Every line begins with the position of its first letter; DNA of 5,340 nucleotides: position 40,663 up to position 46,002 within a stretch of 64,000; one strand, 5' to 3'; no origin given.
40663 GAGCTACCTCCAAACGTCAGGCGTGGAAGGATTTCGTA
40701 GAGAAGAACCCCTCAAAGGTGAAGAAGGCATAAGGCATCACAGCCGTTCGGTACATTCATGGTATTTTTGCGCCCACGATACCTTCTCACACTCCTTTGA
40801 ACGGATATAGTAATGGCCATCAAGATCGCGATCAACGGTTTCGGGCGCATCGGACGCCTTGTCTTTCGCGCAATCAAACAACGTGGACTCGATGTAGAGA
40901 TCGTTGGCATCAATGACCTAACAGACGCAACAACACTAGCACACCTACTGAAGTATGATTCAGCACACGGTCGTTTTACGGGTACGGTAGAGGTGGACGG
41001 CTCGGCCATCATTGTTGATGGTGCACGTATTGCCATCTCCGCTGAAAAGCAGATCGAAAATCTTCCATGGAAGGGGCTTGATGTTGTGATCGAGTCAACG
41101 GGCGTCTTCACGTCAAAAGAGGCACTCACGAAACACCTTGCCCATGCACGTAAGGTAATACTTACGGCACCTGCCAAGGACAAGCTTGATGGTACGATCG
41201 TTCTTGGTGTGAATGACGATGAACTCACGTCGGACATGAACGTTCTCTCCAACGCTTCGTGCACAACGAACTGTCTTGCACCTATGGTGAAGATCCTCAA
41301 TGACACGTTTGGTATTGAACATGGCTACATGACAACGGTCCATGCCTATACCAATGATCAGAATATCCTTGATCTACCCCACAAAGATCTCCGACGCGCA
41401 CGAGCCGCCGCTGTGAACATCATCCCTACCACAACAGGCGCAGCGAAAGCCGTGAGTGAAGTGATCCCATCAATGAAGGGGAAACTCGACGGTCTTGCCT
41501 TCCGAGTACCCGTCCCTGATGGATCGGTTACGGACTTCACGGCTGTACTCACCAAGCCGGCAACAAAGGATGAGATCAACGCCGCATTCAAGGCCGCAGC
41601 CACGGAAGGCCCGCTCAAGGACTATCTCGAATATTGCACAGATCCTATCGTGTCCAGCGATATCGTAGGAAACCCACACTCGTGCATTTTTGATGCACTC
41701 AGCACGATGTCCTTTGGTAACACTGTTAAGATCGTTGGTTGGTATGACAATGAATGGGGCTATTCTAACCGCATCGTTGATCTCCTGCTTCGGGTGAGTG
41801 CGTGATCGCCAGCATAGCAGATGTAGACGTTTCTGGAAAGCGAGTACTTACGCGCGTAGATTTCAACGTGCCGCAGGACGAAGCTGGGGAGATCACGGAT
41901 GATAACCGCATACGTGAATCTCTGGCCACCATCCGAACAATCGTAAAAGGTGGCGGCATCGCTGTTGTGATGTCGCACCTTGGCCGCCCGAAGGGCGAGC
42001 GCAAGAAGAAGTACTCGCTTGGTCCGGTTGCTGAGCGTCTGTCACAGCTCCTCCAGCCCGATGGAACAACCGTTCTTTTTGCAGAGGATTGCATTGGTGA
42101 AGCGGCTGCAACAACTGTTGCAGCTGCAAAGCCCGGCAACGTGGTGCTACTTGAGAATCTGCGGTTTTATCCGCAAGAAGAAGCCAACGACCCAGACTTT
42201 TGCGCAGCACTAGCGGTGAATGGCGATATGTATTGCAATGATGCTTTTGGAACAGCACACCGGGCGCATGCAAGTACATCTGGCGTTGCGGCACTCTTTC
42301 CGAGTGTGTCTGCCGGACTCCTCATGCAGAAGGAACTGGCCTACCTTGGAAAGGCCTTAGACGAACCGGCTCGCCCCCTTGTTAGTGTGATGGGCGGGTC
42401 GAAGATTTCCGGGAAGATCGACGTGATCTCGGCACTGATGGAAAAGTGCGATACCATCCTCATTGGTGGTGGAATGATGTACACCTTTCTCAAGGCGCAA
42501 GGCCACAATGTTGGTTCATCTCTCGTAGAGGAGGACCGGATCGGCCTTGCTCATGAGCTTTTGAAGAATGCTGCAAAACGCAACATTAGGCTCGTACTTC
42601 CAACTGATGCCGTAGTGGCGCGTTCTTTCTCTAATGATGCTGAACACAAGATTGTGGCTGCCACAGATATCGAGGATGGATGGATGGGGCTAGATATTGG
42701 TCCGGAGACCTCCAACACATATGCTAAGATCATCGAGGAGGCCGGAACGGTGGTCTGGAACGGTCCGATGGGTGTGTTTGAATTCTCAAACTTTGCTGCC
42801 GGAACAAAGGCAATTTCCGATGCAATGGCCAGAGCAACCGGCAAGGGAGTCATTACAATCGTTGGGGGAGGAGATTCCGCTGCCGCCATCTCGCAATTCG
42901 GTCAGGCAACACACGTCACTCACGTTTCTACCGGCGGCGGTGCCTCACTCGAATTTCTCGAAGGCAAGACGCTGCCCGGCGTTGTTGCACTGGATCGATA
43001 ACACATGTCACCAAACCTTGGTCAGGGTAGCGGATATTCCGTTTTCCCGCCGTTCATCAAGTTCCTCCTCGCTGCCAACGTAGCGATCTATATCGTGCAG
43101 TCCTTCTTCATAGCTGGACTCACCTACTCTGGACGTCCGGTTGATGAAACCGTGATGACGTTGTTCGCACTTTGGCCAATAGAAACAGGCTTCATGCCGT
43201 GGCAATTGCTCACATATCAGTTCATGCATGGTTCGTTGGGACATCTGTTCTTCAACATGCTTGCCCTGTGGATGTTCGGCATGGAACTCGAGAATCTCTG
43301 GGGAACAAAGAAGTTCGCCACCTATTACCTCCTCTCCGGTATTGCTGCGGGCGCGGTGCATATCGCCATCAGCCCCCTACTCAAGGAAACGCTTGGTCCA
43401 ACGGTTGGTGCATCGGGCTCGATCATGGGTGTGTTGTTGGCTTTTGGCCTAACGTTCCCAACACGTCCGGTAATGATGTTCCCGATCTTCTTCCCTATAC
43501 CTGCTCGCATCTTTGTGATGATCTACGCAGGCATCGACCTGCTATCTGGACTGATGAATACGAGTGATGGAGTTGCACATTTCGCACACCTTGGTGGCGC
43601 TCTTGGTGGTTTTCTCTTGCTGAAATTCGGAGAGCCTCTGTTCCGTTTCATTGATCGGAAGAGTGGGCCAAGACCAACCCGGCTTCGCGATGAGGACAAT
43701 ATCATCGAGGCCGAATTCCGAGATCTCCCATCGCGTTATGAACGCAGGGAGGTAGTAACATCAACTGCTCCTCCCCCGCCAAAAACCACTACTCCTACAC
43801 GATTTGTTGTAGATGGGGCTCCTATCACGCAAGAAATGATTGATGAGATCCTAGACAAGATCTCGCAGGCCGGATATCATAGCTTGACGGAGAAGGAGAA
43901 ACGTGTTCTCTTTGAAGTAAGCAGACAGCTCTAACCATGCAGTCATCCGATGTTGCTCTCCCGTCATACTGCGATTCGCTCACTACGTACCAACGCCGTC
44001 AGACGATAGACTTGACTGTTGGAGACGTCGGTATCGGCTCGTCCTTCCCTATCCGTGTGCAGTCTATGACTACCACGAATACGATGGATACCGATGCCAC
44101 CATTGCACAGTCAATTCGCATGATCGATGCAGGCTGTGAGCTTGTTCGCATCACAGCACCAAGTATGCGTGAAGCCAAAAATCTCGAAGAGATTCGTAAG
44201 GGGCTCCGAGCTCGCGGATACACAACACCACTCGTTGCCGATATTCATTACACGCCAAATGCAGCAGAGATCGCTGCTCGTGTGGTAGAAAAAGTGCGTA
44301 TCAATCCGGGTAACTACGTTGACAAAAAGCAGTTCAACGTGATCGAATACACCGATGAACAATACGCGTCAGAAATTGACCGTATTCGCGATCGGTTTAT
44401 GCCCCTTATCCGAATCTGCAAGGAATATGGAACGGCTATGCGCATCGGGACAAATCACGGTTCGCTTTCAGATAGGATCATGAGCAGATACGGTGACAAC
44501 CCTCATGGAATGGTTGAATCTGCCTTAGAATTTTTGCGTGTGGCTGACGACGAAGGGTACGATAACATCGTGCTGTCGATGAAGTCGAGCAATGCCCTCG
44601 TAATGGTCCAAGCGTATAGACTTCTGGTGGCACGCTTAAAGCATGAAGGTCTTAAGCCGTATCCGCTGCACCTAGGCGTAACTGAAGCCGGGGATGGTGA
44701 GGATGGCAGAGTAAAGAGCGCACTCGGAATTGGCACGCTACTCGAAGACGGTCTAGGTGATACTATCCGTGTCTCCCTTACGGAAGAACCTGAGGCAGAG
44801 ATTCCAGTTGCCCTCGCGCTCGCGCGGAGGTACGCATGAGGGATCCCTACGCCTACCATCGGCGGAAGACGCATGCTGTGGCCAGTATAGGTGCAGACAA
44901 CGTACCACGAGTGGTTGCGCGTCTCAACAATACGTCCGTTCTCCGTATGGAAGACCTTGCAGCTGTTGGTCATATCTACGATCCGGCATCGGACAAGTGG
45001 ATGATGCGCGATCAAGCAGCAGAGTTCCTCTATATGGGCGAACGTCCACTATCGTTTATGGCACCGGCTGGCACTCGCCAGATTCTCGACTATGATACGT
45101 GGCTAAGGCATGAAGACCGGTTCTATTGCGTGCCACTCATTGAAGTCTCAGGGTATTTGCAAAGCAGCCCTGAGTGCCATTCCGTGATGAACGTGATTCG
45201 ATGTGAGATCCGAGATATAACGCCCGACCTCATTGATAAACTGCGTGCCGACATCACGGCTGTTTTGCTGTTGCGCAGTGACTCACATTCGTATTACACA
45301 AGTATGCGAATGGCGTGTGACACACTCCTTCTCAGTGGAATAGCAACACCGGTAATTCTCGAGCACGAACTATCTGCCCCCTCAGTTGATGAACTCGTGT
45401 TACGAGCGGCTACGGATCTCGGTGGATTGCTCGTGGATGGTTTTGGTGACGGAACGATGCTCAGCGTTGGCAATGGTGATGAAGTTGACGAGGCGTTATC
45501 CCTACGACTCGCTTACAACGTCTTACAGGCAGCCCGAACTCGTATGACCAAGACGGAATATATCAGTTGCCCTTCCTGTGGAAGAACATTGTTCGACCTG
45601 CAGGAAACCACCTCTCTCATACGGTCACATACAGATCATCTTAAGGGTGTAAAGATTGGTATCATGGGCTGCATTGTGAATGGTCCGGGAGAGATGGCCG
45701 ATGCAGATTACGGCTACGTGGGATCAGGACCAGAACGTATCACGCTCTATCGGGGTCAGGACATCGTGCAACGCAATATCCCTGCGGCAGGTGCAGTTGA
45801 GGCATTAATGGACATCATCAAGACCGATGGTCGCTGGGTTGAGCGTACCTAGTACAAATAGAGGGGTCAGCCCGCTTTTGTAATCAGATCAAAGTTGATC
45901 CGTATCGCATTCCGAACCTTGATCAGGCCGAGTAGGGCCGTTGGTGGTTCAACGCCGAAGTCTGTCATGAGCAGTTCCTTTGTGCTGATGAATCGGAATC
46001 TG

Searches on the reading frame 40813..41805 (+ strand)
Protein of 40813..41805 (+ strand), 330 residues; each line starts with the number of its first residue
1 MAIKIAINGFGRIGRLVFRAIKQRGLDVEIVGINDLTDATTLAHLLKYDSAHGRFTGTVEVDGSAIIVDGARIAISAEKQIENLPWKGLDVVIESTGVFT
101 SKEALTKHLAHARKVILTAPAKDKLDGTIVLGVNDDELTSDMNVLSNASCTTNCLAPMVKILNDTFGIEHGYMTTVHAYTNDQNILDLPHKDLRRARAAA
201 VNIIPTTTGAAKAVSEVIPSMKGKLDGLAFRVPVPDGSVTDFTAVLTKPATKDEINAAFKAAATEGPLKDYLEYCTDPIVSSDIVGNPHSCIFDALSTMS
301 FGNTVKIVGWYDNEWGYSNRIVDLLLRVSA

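Call 92: search_protein_families(library=pfam, proteins=[window:40813-41805:+], max_evalue=0.00001)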
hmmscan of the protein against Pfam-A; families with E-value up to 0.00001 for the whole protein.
window:40813-41805:+ (330 aa): 2 families
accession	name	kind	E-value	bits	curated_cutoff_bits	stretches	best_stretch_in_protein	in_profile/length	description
PF02800.25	Gp_dh_C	-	2.1e-65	219.5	24.4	1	155-311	1-158/158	Glyceraldehyde 3-phosphate dehydrogenase, C-terminal domain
PF00044.30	Gp_dh_N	-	2e-37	127.9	31.7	1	3-102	1-101/101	Glyceraldehyde 3-phosphate dehydrogenase, NAD binding domain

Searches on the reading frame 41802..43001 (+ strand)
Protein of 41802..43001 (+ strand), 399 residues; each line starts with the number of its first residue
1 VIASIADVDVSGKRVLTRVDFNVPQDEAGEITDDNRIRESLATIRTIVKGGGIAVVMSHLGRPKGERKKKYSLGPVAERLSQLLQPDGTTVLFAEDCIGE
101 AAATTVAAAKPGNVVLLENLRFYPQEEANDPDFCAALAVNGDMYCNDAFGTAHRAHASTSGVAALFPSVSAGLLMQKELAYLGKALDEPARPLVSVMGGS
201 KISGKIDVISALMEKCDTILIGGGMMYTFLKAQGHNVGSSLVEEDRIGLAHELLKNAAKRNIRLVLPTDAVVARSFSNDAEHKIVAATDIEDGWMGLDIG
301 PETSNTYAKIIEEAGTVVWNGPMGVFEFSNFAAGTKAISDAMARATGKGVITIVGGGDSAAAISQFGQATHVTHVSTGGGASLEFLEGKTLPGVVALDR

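Call 92: search_protein_families(library=pfam, proteins=[window:41802-43001:+], max_evalue=0.00001)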
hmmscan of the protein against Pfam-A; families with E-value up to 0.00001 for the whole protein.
window:41802-43001:+ (399 aa): 1 family
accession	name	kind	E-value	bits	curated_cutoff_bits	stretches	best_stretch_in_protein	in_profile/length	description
PF00162.24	PGK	-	4.9e-157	523.2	27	1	5-389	1-379/379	Phosphoglycerate kinase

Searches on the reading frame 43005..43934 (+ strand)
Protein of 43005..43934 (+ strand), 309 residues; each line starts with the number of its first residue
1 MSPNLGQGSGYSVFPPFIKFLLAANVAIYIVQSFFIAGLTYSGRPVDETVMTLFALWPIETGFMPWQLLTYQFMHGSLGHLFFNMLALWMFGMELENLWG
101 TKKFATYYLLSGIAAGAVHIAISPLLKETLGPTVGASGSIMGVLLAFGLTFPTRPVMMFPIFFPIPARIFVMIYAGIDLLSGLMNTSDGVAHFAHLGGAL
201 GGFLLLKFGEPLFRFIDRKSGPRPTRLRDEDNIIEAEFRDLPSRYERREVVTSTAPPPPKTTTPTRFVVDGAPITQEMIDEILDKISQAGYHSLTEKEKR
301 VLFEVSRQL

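Call 92: search_protein_families(library=pfam, proteins=[window:43005-43934:+], max_evalue=0.00001)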
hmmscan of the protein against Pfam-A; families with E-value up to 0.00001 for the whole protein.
window:43005-43934:+ (309 aa): 3 families
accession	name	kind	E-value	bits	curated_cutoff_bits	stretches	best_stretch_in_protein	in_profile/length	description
PF01694.28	Rhomboid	-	3.1e-32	112.2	22.6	1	64-205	3-136/143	Rhomboid domain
PF20216.3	DUF6576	-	1.5e-08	35.1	27.3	1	276-307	15-46/47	Family of unknown function (DUF6576)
PF08551.15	DUF1751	-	1.9e-07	32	22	1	61-123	4-66/99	Eukaryotic integral membrane protein (DUF1751)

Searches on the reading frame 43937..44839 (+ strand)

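Call 92: search_protein_families(library=pfam, proteins=[window:43937-44839:+], max_evalue=0.00001)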
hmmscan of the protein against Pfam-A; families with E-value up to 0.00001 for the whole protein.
window:43937-44839:+ (300 aa): 1 family
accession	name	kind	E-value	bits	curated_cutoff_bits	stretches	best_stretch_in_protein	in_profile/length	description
PF04551.19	GcpE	-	2.2e-87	293.7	32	1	25-295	3-243/343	GcpE protein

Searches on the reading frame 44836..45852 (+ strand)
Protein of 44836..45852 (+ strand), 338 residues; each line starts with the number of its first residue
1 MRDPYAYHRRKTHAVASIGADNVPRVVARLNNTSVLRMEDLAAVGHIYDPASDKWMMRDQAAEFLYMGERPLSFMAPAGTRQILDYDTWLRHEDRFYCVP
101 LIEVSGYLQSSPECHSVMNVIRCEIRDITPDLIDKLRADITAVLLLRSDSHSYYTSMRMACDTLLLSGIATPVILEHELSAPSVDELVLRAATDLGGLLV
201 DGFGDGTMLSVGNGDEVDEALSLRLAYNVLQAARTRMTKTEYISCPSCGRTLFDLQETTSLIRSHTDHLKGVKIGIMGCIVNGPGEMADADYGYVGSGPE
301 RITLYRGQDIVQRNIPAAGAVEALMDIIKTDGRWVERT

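Call 92: search_protein_families(library=pfam, proteins=[window:44836-45852:+], max_evalue=0.00001)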
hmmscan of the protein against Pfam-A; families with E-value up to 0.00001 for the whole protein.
window:44836-45852:+ (338 aa): 1 family
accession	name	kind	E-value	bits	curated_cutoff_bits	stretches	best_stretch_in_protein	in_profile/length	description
PF04551.19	GcpE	-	1.8e-31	109.9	32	1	188-329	206-342/343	GcpE protein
